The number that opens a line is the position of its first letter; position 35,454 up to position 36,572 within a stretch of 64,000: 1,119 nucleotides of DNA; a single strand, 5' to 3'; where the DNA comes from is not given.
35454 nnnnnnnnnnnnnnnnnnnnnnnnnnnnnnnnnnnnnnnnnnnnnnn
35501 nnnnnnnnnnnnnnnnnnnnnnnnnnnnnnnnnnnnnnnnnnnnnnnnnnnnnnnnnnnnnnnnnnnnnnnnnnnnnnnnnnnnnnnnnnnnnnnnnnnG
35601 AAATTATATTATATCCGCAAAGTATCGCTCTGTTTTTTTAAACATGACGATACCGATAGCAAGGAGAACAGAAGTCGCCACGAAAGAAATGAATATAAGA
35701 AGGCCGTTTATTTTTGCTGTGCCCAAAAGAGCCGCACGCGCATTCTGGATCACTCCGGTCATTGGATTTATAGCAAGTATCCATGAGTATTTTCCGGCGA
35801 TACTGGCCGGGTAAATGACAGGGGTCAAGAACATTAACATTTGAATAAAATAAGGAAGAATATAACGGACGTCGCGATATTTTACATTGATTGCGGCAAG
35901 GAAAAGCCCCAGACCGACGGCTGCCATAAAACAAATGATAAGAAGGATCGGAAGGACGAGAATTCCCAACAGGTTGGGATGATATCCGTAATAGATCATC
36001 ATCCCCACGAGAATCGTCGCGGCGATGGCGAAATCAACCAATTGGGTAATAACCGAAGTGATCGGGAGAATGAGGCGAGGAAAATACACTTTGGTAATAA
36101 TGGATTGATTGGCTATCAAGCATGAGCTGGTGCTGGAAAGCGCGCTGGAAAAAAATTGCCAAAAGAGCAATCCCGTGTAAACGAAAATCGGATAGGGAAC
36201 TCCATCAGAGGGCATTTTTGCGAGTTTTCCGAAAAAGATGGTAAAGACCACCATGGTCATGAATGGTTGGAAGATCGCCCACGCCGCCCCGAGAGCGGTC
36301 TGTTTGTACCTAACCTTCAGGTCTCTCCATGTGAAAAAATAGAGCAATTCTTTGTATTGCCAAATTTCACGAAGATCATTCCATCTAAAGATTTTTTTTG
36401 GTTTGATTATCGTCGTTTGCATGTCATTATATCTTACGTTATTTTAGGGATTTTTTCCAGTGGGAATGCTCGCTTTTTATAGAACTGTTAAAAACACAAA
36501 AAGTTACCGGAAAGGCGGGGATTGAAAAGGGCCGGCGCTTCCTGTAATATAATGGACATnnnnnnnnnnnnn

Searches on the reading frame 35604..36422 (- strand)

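Call 8: search_protein_families(library=pfam, proteins=[window:35604-36422:-], max_evalue=0.0001)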
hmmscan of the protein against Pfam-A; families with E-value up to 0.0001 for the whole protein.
window:35604-36422:- (272 aa): 1 family
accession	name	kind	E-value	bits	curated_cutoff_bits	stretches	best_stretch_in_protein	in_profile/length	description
PF01061.29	ABC2_membrane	-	6.2e-19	68.8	26.9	1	27-232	3-210/211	ABC-2 type transporter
